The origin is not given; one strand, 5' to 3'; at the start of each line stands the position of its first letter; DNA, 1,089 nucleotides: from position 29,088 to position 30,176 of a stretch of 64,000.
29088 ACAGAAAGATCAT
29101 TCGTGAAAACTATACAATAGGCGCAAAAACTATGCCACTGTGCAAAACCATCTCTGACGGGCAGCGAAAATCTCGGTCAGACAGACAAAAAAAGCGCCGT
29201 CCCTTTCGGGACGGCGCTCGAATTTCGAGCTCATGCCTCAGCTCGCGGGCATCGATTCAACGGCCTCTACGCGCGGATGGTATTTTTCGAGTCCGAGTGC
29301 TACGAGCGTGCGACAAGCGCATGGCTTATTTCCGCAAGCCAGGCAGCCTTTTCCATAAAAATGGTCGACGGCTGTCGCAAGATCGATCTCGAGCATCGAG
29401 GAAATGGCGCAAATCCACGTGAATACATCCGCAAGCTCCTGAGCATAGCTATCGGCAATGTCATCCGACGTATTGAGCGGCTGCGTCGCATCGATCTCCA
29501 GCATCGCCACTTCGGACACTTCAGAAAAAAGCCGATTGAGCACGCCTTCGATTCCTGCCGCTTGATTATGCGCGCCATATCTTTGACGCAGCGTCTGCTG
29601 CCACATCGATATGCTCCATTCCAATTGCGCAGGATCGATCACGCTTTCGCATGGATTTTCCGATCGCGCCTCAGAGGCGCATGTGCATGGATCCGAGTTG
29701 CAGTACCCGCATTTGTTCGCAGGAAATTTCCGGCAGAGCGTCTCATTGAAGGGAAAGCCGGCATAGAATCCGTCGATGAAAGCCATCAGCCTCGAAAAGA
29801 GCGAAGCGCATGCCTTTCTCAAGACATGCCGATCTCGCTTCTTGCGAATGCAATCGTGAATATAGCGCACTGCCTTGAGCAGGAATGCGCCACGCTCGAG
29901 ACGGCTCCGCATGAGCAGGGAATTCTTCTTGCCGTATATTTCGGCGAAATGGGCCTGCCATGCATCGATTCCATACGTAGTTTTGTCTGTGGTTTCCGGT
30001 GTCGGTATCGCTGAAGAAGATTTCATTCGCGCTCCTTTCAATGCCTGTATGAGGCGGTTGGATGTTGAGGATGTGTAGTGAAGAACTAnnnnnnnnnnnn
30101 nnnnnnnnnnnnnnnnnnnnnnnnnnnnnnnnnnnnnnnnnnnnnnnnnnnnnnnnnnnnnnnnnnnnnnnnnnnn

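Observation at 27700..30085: GC-richer 3-gene island wedged between dnaX and dus: tandem MazG-like pyrophosphohydrolase plus two paralogous unknown proteins, each gene with its own terminator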

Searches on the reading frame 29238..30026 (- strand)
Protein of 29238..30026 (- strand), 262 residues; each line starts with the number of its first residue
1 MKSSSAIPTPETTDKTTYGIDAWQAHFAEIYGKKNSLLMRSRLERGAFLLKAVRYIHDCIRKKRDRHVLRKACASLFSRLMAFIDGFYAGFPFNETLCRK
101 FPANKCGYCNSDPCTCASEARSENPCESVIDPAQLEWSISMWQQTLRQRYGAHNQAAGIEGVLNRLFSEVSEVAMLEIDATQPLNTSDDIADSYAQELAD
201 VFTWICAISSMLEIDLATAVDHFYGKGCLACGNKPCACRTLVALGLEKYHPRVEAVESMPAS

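Call 3: search_protein_families(library=pfam, proteins=[window:29238-30026:-], max_evalue=0.1)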
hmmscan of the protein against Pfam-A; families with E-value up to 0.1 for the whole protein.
window:29238-30026:- (262 aa): 1 family
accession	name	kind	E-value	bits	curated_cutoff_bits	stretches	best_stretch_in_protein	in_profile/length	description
PF03819.22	MazG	-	0.041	14.6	22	1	162-224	6-63/74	MazG nucleotide pyrophosphohydrolase domain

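Call 4: search_protein_families(library=padloc, proteins=[window:29238-30026:-], max_evalue=1)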
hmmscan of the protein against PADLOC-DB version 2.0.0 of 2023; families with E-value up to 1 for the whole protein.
window:29238-30026:- (262 aa): 1 family
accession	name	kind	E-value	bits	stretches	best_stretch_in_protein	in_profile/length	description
PDLC00348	PtuB1|PtuB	-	0.01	13.4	1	190-226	39-76/198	Unknown function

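Call 5: search_protein_families(library=phrogs, proteins=[window:29238-30026:-], max_evalue=1)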
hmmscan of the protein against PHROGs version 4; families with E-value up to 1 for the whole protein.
window:29238-30026:- (262 aa): 2 families
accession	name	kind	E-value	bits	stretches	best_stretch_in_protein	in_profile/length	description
phrog_9147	-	unknown function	0.025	15.2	1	162-222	24-86/204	-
phrog_3301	-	other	0.32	11.9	1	185-220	115-150/169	pyrophosphatase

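Call 18: find_homologous_proteins(query=window:29238-30026:-, max_evalue=0.01)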
Query window:29238-30026:- (262 aa): 1 proteins with E <= 0.01 among 1011 candidates.
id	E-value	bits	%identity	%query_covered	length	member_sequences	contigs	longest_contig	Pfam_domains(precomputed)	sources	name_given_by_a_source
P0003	9.6e-178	607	100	100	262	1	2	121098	-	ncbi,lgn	-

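Call 21: search_solved_structures(query=window:29238-30026:-, max_evalue=10, show_alignments=3)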
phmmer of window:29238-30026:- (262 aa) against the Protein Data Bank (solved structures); distinct sequences matched with E-value up to 10: 3.
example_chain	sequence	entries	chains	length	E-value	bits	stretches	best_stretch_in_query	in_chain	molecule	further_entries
1vmg_A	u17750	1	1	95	0.12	15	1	141-222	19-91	Hypothetical protein SSO3215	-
2q73_A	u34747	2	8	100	0.43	13.2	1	165-216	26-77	Hypothetical protein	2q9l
2q5z_A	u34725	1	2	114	0.53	12.9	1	165-216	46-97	Hypothetical protein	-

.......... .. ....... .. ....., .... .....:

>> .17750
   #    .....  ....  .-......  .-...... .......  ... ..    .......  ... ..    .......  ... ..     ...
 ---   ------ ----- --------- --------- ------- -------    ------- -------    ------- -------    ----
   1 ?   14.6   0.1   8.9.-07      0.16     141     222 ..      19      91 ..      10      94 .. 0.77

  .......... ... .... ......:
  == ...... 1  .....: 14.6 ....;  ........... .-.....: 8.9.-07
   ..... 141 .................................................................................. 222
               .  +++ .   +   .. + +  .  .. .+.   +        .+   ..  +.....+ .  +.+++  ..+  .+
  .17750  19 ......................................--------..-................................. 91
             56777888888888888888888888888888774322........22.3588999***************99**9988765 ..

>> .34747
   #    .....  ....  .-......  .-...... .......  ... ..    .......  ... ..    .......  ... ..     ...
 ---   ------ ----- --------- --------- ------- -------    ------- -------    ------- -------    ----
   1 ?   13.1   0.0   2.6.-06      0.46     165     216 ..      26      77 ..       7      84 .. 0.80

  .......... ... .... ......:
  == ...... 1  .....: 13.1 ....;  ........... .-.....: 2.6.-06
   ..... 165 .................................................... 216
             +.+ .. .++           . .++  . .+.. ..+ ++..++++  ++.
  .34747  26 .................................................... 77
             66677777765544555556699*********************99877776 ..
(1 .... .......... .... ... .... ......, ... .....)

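Call 39: search_solved_structures(query=A3, max_evalue=10, show_alignments=2)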
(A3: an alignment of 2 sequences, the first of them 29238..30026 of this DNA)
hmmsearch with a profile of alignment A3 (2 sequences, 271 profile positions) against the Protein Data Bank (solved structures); distinct sequences matched with E-value up to 10: 6.
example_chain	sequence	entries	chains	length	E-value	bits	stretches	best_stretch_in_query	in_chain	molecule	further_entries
1vmg_A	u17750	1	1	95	2.8e-07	33.4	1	137-228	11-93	Hypothetical protein SSO3215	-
2q73_A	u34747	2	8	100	0.14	14.7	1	165-222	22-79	Hypothetical protein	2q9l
2q5z_A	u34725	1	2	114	0.15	14.6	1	164-222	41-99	Hypothetical protein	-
2oie_A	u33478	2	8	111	1.1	11.9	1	197-226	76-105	RS21-C6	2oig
2a3q_A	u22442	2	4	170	1.7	11.1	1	197-226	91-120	hypothetical protein | Protein RS21-C6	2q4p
6sqw_A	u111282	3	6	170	1.7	11.1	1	197-226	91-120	dCTP pyrophosphatase 1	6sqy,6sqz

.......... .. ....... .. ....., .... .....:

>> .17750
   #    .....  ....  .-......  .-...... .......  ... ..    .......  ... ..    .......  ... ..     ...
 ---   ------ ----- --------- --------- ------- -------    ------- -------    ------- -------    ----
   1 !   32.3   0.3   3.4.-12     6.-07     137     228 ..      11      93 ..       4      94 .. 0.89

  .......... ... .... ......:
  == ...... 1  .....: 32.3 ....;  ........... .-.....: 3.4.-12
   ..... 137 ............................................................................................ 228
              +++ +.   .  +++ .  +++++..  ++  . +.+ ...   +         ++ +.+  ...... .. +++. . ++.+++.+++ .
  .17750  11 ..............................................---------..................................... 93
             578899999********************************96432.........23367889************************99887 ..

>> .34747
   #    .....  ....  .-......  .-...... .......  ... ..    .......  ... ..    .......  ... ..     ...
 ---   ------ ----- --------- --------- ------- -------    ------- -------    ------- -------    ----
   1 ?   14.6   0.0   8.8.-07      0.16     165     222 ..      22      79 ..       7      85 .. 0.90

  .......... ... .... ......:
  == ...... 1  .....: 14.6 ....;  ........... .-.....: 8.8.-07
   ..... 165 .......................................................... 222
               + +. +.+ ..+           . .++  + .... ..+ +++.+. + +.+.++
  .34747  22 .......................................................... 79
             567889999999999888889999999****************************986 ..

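Call 41: search_protein_families(library=ncbifam, proteins=[window:29238-30026:-], max_evalue=1)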
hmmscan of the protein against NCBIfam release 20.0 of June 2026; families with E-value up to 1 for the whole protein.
window:29238-30026:- (262 aa): 0 families

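Call 49: find_related_loci(query=A3, collection=viral_contigs, flank=5000)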
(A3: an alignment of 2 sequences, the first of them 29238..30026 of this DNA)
Query A3 (262 aa) in viral_contigs; peptide patterns used: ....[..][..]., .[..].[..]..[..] (x = any residue, [..] = any of these).
74 stretches matched a pattern, but none encodes a relative of the query by tblastn (E <= 1e-3).

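Call 56: search_dna_similar(query=window:29238-30026:-, collection=phages, mode=protein, max_evalue=1, max_rows=15)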
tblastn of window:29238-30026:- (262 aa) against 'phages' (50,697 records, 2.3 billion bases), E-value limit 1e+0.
Records with a match: 2; places in all: 2; records where one place covers at least 80% of the query: 1.
Best place of each record, by identity: <60% 2.
By first word of the organism name: Vibrio 1; Bacteriophage 1.
By host as written in the record: Vibrio cyclitrophicus 10N.286.54.E11 1; - 1.
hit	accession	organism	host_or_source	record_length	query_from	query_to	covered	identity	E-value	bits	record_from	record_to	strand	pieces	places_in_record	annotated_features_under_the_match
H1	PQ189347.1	Vibrio phage 10N.286.54.E11_PE002A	Vibrio cyclitrophicus 10N.286.54.E11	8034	20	239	84%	23.8%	5e-6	53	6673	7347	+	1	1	hypothetical protein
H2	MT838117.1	Bacteriophage sp.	human fecal samples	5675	187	219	13%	48.5%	2e-1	39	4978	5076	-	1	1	record has no annotation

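Call 57: search_dna_similar(query=window:29238-30026:-, collection=plasmids, mode=protein, max_evalue=1, max_rows=15)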
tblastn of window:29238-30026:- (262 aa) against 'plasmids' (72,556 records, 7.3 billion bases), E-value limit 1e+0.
Records with a match: 17; places in all: 17; records where one place covers at least 80% of the query: 0.
Best place of each record, by identity: <60% 17.
By first word of the organism name: Escherichia 17.
By predicted mobility (MOB-suite, as given by PLSDB): non-mobilizable 14; mobilizable 2; conjugative 1.
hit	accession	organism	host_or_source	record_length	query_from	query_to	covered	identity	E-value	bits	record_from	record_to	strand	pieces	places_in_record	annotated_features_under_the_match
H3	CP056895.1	Escherichia coli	culture,Wastewater effluent sample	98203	30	238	80%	23.7%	1e-3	47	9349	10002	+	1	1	hypothetical protein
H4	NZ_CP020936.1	Escherichia coli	chicken,single cell,intestine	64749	30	238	80%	23.7%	1e-3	47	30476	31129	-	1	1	MazG-like family protein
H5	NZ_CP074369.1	Escherichia coli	bovine,whole organism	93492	30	238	80%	23.7%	1e-3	47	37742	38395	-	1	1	MazG-like family protein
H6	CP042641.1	Escherichia coli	Sus scrofa domesticus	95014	30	238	80%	23.7%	1e-3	47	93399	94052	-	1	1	hypothetical protein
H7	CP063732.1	Escherichia coli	Veal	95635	30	238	80%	23.7%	1e-3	47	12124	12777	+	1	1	MazG-like family protein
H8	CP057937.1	Escherichia coli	culture,Pooled cattle faecal samples ...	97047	30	238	80%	23.7%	1e-3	47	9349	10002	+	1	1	hypothetical protein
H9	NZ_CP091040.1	Escherichia coli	pig,cell culture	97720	30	238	80%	23.7%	1e-3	47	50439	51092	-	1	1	MazG-like family protein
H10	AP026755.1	Escherichia coli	Homo sapiens,feces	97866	30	238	80%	23.7%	1e-3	47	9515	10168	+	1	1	hypothetical protein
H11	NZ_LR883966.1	Escherichia coli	Vulpes vulpes,red fox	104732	30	238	80%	23.7%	1e-3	47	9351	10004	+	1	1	MazG-like family protein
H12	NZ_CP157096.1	Escherichia coli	culture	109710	30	238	80%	23.7%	1e-3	47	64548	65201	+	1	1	MazG-like family protein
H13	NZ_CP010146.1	Escherichia coli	dog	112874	30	238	80%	23.7%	1e-3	47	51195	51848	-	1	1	MazG-like family protein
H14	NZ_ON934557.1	Escherichia coli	-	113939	30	238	80%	23.7%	1e-3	47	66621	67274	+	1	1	MazG-like family protein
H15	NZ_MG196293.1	Escherichia coli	-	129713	30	238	80%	23.7%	1e-3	47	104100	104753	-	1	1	MazG-like family protein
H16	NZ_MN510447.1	Escherichia coli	-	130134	30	238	80%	23.7%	1e-3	47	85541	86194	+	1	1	MazG-like family protein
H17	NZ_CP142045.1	Escherichia coli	mixed culture,chicken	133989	30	238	80%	23.7%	1e-3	47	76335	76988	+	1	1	MazG-like family protein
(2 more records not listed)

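Call 58: get_annotated_region(hit=H4, flank=5000)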
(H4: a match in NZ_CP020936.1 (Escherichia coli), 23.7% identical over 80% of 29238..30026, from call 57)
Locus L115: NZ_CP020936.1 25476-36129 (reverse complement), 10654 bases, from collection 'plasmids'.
description: Escherichia coli strain HB-Coli0 plasmid unnamed3, complete sequence
organism: Escherichia coli (NCBI taxid 562)
taxonomy: Bacteria; Pseudomonadota; Gammaproteobacteria; Enterobacterales; Enterobacteriaceae; Escherichia; Escherichia coli
host: -; source: chicken,single cell,intestine; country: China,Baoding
typing (MOB-suite, as given by PLSDB): non-mobilizable; replicon IncY
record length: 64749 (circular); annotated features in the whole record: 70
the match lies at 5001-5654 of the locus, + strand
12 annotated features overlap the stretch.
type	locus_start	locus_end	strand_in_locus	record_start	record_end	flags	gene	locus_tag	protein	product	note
CDS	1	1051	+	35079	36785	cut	-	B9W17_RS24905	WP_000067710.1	hypothetical protein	-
CDS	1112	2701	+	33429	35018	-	-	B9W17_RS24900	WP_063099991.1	hypothetical protein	-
CDS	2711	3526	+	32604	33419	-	-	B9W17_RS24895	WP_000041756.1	hypothetical protein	-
CDS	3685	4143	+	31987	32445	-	-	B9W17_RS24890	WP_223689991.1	hypothetical protein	-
CDS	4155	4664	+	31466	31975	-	-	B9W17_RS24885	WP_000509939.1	hypothetical protein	-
CDS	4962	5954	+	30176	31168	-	-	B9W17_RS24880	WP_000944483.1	MazG-like family protein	-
CDS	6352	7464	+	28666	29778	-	-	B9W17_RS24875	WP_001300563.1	IS4-like element IS421 family transposase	GO:0006313 - DNA transposition [Evidence IEA]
CDS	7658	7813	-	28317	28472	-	hokD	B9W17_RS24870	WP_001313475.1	type I toxin-antitoxin system toxin HokD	-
CDS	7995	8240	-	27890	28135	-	-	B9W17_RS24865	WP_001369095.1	hypothetical protein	-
CDS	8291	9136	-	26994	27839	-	-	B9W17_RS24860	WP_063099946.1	helix-turn-helix domain-containing protein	-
CDS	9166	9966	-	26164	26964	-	-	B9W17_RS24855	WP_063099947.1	phage antirepressor KilAC domain-containing protein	-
CDS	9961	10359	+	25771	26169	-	-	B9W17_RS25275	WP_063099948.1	hypothetical protein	-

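Call 59: get_annotated_region(hit=H1, flank=7000)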
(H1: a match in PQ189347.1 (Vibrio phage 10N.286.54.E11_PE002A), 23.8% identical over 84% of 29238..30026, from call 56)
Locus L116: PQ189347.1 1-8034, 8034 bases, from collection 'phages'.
description: Vibrio phage 10N.286.54.E11_PE002A, complete genome.
organism: Vibrio phage 10N.286.54.E11_PE002A (NCBI taxid 3385327)
taxonomy: Viruses; Monodnaviria; Loebvirae; Hofneiviricota; Faserviricetes; Tubulavirales
host: Vibrio cyclitrophicus 10N.286.54.E11; source: seawater; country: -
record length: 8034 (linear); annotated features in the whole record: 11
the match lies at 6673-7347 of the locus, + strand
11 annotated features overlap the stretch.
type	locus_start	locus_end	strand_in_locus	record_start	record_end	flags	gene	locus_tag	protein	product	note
CDS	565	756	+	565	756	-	-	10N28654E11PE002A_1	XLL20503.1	hypothetical protein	-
CDS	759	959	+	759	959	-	-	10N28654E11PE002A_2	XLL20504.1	hypothetical protein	-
CDS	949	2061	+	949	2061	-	-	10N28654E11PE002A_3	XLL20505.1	hypothetical protein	DNA_replication_initiation_protein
CDS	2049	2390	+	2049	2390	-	-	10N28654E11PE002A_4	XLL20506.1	hypothetical protein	Protein_of_unknown_function_(DUF1293)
CDS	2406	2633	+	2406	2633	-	-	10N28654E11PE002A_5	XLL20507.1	hypothetical protein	-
CDS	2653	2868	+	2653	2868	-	-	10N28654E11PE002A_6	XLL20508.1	hypothetical protein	Vpf81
CDS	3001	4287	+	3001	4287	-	-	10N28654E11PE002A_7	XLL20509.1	hypothetical protein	peptidase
CDS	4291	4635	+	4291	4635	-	-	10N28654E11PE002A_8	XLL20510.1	hypothetical protein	ACE_VIBCH_Accessory_cholera_enterotoxin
CDS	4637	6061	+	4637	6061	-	-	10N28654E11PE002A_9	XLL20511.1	hypothetical protein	G1P_BPPHL_Gene_1_protein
CDS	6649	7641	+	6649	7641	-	-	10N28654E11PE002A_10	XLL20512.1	hypothetical protein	nucleoside_triphosphate_pyrophosphohydrolase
CDS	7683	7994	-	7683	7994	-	-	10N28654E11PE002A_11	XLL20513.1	hypothetical protein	putative_transcription_regulator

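Call 62: search_protein_families(library=pfam, proteins=[L115:4962-5951:+, L116:6649-7638:+], max_evalue=1)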
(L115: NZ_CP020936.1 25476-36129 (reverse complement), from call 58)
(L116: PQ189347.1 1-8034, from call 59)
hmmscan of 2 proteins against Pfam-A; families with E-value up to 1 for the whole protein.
L115:4962-5951:+ (330 aa): 5 families
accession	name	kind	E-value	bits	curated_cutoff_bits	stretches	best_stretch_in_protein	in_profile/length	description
PF17460.7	RP854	-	0.01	16.1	25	1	164-235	31-92/212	Uncharacterized protein RP854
PF03819.22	MazG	-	0.037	14.7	22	1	159-199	9-43/74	MazG nucleotide pyrophosphohydrolase domain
PF14357.11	DUF4404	-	0.046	14.8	27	1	246-321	3-77/83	Domain of unknown function (DUF4404)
PF14166.11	YueH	-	0.079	13.3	27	1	233-271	35-73/79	YueH-like protein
PF14276.11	DUF4363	-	0.18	12.2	27.5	0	269-308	61-100/107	Domain of unknown function (DUF4363)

L116:6649-7638:+ (330 aa): 7 families
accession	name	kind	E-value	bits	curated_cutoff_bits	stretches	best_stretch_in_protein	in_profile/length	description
PF03819.22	MazG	-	6.7e-06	26.7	22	1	160-215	8-60/74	MazG nucleotide pyrophosphohydrolase domain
PF02906.19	Fe_hyd_lg_C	-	0.0011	19.2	22.1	1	210-303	105-190/245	Iron only hydrogenase large subunit, C-terminal domain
PF01503.22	PRA-PH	-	0.019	15.8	21.3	1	159-194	31-61/86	Phosphoribosyl-ATP pyrophosphohydrolase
PF19794.4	DUF6278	-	0.065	13.3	26.4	1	241-280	24-63/145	Family of unknown function (DUF6278)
PF23153.1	Aip3p_Bud6_N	-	0.095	13.4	27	0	247-294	34-81/109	Aip3p/Bud6 N-terminal domain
PF14056.11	DUF4250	-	0.1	13.1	27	1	250-279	15-44/55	Domain of unknown function (DUF4250)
PF13355.12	ARC6-like_IMS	-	0.12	13.4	22.8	1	235-305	21-92/117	ARC6-like, IMS domain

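Call 63: search_protein_families(library=padloc, proteins=[L115:4962-5951:+, L116:6649-7638:+], max_evalue=1)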
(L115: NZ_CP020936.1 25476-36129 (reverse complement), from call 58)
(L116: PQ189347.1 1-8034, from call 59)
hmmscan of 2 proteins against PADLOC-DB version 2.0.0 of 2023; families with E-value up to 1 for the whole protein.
L115:4962-5951:+ (330 aa): 1 family
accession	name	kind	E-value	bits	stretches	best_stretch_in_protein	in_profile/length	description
PDLC03868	LmuB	-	0.015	11.5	1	237-315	755-832/1035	-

L116:6649-7638:+ (330 aa): 2 families
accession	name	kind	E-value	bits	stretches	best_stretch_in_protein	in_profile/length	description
PDLC03859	LmuB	-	0.0011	16.3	1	86-322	333-474/611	-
PDLC03863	LmuB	-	0.17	8.5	1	220-324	317-418/610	-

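Call 64: search_protein_families(library=ncbifam, proteins=[L115:4962-5951:+, L116:6649-7638:+], max_evalue=1)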
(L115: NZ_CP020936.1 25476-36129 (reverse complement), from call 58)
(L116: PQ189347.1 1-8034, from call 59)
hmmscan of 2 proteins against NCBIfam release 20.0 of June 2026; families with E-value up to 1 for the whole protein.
L115:4962-5951:+ (330 aa): 2 families
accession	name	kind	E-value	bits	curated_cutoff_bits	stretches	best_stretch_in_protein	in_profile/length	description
NF001071.0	PRK00118.2-1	equivalog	0.0055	17.1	160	1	195-280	10-94/117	putative DNA-binding protein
NF010376.0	PRK13803.1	equivalog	0.0059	15.5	819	1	135-183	200-248/600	bifunctional phosphoribosylanthranilate isomerase/tryptophan synthase subunit beta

L116:6649-7638:+ (330 aa): 2 families
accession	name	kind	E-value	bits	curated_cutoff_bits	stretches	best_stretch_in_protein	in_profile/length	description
NF037954.1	het_cyst_PatD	equivalog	0.052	14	50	1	245-304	6-65/116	heterocyst frequency control protein PatD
NF045650.1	CD1247_Nterm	equivalog_domain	0.15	12.7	30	0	164-194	3-34/70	CD1247 N-terminal domain-containing protein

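Call 67: find_related_loci(query=A5, collection=metagenome_contigs, flank=6000)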
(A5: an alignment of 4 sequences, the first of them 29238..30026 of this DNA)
Query A5 (262 aa) in metagenome_contigs; peptide patterns used: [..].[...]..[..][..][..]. (x = any residue, [..] = any of these).
600 stretches matched a pattern (row limit reached: there are more); 501 encode a relative of the query (tblastn E <= 1e-3); the best 80 are kept; 80 distinct loci.
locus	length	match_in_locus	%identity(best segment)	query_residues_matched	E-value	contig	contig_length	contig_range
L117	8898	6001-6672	27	4-238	7e-18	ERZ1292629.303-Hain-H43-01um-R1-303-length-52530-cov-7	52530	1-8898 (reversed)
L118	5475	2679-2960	35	138-238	6e-15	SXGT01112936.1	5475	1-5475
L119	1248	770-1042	36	139-238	2e-14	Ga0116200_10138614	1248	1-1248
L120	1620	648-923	35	138-238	1e-13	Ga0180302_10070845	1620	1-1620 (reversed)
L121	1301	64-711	25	20-241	1e-13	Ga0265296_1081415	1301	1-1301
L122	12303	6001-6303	34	138-239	2e-13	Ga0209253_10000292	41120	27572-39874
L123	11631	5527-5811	34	139-238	1e-12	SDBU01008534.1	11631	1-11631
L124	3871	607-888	31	138-238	4e-12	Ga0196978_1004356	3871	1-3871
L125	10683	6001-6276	33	139-240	6e-12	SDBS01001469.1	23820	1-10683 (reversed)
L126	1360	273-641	29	107-238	5e-12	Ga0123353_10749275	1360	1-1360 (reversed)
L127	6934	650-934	33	135-238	7e-12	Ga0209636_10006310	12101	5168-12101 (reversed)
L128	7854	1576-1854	31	139-238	1e-11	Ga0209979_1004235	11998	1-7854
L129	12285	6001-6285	30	136-239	1e-11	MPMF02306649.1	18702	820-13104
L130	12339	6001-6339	31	138-238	1e-11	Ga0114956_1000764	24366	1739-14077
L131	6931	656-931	33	138-238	1e-11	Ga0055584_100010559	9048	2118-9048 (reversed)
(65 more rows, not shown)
